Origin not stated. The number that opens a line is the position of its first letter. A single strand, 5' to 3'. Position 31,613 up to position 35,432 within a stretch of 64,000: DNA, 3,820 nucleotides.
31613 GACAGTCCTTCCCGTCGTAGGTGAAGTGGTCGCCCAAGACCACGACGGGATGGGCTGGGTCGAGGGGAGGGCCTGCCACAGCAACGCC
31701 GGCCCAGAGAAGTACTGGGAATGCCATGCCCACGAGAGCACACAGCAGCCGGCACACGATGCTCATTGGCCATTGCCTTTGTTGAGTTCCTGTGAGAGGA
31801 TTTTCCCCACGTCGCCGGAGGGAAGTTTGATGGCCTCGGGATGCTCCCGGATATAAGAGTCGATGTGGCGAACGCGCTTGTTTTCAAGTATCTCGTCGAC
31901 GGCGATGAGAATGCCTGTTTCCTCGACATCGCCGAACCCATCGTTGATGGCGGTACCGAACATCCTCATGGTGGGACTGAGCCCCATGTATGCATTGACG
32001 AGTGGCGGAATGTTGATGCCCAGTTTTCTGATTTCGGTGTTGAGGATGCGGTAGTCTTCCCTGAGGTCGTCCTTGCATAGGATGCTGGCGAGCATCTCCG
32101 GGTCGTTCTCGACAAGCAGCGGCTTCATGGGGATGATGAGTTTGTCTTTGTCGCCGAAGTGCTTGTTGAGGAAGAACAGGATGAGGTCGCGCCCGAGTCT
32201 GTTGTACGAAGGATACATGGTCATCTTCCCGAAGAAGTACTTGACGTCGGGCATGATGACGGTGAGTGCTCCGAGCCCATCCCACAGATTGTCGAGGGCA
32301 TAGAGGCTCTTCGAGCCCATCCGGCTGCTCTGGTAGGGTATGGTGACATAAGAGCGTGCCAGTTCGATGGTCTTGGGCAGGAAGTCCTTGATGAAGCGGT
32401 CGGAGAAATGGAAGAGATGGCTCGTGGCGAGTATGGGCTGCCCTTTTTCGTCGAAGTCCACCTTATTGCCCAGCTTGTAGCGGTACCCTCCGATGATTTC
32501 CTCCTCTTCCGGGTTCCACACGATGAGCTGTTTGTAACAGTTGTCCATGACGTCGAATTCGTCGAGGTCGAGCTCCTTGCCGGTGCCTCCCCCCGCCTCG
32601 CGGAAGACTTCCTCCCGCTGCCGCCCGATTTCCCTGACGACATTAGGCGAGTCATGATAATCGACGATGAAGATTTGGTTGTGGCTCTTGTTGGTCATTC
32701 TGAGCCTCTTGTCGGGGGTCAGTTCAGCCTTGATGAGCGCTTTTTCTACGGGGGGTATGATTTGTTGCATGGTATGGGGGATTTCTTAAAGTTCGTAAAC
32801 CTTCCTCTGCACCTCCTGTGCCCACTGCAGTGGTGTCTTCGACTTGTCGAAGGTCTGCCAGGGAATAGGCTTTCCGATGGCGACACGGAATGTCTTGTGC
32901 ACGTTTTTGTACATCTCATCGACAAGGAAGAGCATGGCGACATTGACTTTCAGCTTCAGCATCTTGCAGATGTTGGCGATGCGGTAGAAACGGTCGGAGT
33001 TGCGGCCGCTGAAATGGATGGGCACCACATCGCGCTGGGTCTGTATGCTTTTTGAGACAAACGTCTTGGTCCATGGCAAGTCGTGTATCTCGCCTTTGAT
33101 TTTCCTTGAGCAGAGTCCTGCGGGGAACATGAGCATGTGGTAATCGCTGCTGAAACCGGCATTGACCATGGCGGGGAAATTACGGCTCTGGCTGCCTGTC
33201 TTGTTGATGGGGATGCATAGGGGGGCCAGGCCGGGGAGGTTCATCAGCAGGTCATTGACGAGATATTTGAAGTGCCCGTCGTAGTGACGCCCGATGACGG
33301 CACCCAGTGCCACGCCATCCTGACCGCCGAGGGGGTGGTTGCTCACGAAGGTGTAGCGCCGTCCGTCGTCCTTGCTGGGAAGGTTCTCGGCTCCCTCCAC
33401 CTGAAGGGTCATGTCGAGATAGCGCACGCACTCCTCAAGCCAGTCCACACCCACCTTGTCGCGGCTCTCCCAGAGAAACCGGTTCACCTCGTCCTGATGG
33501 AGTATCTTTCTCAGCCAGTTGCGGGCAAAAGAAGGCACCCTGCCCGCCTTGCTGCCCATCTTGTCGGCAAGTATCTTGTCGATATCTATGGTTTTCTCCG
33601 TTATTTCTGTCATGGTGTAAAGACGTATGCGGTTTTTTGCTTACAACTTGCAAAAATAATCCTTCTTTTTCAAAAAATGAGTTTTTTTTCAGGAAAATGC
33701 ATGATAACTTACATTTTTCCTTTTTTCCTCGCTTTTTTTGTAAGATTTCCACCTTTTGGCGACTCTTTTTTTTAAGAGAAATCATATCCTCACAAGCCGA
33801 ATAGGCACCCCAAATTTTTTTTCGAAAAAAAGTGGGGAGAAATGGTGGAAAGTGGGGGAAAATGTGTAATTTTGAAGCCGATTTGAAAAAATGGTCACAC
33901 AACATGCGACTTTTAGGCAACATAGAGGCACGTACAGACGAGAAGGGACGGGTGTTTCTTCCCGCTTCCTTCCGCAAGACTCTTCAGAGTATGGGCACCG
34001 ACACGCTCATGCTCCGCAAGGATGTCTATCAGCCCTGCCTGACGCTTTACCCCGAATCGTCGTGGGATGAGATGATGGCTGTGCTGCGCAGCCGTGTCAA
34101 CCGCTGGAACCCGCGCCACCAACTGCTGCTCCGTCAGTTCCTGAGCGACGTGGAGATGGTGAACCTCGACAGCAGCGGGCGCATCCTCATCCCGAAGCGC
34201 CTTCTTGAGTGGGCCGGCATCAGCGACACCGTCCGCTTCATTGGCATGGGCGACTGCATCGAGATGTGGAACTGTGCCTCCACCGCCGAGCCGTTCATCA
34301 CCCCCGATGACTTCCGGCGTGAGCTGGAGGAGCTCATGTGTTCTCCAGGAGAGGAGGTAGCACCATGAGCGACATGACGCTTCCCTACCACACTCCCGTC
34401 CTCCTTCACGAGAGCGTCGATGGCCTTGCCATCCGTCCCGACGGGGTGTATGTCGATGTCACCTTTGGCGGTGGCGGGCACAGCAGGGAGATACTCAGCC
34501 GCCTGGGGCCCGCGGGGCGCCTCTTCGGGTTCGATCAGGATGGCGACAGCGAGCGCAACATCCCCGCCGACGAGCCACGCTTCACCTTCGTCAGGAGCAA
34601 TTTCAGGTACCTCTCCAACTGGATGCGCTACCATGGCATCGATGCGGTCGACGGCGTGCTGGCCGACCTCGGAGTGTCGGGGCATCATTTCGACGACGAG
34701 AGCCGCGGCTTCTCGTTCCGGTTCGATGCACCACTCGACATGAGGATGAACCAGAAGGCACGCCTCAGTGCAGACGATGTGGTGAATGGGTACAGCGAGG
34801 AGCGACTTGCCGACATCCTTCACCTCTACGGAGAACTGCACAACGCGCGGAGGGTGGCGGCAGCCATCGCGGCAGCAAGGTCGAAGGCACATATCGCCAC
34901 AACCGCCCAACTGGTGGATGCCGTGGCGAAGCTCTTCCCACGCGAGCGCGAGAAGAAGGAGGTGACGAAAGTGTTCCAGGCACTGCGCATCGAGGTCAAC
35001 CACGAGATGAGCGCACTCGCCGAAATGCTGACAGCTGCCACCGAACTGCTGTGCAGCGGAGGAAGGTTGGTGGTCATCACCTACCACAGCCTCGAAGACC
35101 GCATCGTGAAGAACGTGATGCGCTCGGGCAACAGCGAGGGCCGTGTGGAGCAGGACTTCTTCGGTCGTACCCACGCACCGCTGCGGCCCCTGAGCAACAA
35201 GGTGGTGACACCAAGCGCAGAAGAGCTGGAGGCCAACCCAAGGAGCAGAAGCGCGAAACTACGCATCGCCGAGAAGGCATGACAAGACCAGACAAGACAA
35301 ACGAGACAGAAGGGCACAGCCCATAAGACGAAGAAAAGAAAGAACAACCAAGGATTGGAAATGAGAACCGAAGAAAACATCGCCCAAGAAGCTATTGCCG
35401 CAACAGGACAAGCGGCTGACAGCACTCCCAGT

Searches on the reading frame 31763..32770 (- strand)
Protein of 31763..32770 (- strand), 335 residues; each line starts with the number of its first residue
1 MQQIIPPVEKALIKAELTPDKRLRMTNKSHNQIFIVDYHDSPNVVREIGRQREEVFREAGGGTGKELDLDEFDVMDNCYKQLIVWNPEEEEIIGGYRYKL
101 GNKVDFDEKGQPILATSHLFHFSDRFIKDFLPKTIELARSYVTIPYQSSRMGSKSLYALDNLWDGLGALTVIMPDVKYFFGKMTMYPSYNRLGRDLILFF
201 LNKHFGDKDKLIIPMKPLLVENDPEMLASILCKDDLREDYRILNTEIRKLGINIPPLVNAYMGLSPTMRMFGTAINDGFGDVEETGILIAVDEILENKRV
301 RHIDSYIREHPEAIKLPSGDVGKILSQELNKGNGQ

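Call 38: search_protein_families(library=pfam, proteins=[window:31763-32770:-], max_evalue=0.0001)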
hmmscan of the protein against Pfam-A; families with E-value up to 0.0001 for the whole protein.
window:31763-32770:- (335 aa): 1 family
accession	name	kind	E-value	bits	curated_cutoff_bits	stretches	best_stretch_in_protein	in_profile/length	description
PF13444.12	Acetyltransf_5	-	7.8e-12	46.2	22.4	1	52-151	2-96/102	Acetyltransferase (GNAT) domain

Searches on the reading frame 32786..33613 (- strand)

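Call 38: search_protein_families(library=pfam, proteins=[window:32786-33613:-], max_evalue=0.0001)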
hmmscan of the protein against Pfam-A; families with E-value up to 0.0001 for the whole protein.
window:32786-33613:- (275 aa): 1 family
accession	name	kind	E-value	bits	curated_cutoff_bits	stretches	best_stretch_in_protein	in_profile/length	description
PF19576.4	Acyltransf_2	-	5.3e-60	203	27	1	14-273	2-257/266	Acyltransferase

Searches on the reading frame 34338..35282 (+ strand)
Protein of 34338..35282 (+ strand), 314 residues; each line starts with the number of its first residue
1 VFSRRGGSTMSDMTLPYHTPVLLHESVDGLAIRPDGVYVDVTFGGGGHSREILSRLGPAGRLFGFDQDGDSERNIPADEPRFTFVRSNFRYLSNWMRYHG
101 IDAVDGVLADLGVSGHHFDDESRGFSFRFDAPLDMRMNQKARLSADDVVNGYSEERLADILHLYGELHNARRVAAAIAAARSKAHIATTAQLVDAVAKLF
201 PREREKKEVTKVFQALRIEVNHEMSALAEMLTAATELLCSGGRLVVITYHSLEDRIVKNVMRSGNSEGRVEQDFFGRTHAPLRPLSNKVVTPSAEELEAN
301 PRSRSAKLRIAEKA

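Call 38: search_protein_families(library=pfam, proteins=[window:34338-35282:+], max_evalue=0.0001)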
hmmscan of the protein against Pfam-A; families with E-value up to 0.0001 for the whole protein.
window:34338-35282:+ (314 aa): 2 families
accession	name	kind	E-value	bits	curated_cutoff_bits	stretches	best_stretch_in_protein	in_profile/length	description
PF01795.25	Methyltransf_5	-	1e-97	327.8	27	1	18-313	4-308/309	MraW methylase family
PF01728.25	FtsJ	-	1.2e-06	29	24.1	1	31-124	17-114/181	FtsJ-like methyltransferase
